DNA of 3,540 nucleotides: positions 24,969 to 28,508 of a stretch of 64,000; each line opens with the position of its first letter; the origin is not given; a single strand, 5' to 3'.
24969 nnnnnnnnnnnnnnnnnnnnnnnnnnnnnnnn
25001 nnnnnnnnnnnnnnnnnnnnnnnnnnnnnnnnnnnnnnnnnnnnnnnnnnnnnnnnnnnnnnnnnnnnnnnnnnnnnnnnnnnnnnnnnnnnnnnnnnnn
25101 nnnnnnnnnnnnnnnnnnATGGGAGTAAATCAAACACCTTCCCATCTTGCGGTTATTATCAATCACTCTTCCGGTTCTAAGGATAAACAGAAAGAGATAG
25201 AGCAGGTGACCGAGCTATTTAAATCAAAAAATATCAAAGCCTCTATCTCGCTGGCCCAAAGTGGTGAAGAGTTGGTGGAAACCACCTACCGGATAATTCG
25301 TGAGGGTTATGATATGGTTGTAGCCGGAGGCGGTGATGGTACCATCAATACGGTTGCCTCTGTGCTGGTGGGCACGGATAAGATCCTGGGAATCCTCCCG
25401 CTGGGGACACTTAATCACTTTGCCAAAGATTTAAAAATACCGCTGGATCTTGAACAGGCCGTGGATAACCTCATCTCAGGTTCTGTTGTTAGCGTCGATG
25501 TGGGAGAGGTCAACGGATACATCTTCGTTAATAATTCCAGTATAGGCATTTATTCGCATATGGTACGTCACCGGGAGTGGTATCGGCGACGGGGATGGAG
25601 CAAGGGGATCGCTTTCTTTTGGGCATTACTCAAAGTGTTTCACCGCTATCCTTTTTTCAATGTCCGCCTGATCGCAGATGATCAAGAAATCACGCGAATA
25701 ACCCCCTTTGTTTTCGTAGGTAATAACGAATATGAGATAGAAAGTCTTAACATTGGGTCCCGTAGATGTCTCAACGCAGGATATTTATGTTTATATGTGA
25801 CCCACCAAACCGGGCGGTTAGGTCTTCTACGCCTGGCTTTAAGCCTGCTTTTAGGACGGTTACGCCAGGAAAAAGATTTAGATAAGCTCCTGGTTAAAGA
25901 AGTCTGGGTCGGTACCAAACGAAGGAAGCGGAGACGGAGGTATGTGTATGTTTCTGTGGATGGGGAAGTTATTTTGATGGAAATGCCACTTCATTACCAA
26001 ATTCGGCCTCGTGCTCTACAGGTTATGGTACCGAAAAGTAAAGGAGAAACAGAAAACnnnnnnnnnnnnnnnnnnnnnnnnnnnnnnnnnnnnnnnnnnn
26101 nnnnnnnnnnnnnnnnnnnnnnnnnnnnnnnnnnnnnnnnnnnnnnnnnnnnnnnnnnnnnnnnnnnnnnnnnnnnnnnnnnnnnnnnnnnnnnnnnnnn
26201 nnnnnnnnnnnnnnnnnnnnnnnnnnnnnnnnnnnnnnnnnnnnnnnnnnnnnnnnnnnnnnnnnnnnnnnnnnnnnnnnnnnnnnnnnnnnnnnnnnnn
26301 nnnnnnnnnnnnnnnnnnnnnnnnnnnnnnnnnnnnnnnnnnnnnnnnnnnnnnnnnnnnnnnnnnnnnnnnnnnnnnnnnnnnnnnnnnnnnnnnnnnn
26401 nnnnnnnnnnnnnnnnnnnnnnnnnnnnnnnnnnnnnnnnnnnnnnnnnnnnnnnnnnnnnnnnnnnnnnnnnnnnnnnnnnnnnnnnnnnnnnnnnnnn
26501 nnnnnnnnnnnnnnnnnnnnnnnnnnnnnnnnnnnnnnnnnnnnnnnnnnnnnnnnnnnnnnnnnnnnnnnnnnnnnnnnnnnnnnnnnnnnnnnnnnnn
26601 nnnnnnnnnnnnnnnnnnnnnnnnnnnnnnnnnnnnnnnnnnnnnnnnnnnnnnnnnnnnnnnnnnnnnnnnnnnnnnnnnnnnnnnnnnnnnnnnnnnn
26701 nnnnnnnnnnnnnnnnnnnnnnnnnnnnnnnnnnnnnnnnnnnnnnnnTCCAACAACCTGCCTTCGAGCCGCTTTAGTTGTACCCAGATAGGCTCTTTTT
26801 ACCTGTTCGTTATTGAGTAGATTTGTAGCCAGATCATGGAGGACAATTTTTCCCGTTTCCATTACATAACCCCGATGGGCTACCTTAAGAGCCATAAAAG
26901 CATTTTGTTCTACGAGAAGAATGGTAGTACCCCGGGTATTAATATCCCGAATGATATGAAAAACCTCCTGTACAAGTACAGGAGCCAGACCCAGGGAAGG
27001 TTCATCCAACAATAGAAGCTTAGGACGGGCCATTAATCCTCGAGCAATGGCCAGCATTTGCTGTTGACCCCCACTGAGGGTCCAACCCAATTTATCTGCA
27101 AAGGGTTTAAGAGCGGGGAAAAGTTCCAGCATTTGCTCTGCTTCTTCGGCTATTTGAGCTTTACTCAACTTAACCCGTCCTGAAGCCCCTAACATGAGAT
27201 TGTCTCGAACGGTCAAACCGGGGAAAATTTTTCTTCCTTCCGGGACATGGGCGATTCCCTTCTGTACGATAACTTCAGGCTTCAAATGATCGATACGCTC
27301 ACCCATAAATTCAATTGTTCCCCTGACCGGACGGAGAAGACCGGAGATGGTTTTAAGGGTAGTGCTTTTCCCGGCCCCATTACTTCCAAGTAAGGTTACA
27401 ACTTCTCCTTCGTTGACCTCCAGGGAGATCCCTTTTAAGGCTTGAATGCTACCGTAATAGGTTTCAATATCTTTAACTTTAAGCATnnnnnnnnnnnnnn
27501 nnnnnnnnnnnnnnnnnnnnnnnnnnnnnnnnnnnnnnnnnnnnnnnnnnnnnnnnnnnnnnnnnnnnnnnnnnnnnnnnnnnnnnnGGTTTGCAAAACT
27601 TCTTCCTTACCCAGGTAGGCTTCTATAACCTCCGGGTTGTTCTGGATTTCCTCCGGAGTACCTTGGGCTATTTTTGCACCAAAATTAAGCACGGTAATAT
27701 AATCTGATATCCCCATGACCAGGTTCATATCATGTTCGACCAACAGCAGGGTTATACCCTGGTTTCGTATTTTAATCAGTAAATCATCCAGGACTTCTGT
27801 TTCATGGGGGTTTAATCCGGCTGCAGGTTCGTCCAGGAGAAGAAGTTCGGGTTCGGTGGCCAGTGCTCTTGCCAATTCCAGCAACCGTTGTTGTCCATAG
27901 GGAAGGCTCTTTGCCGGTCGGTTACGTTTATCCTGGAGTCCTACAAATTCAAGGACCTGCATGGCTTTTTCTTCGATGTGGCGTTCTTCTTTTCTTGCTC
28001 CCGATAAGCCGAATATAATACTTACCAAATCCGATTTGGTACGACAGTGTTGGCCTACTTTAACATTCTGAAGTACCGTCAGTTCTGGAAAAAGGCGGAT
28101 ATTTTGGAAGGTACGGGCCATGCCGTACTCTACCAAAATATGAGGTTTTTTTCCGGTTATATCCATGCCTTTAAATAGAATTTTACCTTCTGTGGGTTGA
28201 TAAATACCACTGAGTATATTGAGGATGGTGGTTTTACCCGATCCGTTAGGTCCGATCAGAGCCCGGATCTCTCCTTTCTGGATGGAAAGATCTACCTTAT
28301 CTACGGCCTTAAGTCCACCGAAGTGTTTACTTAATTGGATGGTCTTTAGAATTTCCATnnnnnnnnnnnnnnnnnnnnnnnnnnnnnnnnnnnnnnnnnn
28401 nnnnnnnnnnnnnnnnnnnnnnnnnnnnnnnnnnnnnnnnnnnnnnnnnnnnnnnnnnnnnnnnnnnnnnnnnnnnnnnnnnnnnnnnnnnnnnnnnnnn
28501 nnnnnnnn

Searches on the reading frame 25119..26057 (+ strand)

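Call 69: search_protein_families(library=pfam, proteins=[window:25119-26057:+], max_evalue=0.00001)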
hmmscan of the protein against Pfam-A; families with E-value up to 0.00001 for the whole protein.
window:25119-26057:+ (313 aa): 2 families
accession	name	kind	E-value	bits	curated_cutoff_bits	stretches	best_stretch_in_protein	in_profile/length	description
PF00781.29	DAGK_cat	-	1.3e-29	102.8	23.6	1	9-131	1-125/125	Diacylglycerol kinase catalytic domain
PF19279.4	YegS_C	-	3.1e-09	37.2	27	1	161-303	22-157/158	YegS C-terminal NAD kinase beta sandwich-like domain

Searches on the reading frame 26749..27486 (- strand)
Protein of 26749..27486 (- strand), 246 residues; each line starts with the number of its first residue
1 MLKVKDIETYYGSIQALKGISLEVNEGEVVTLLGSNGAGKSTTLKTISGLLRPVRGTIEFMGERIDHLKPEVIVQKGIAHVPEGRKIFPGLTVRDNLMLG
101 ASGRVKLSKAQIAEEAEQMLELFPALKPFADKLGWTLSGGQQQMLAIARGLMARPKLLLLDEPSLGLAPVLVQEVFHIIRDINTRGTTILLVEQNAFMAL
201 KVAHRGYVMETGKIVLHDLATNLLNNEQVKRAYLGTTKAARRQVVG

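Call 69: search_protein_families(library=pfam, proteins=[window:26749-27486:-], max_evalue=0.00001)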
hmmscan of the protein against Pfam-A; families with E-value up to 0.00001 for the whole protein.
window:26749-27486:- (246 aa): 2 families
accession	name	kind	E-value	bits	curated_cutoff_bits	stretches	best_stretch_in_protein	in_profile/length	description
PF00005.33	ABC_tran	-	1.5e-34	120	25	1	17-164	1-136/137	ABC transporter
PF13304.12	AAA_21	-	7.3e-09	36.5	27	0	136-191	237-295/304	AAA domain, putative AbiEii toxin, Type IV TA system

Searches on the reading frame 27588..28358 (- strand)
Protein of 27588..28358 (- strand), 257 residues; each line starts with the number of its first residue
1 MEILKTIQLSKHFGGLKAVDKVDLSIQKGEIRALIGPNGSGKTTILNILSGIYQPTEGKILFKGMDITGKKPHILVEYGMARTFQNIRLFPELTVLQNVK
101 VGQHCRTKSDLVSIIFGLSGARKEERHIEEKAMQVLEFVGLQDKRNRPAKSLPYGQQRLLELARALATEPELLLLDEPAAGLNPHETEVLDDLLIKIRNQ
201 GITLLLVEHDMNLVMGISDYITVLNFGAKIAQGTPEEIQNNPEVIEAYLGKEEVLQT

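Call 69: search_protein_families(library=pfam, proteins=[window:27588-28358:-], max_evalue=0.00001)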
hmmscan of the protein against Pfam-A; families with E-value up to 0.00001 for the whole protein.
window:27588-28358:- (257 aa): 3 families
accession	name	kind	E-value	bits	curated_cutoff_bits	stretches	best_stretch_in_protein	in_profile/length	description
PF00005.33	ABC_tran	-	7.4e-35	121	25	1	20-179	2-136/137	ABC transporter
PF12399.14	BCA_ABC_TP_C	-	3e-14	52.7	25.5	1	229-253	2-26/27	Branched-chain amino acid ATP-binding cassette transporter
PF13304.12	AAA_21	-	1e-12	49.2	27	1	130-210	220-299/304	AAA domain, putative AbiEii toxin, Type IV TA system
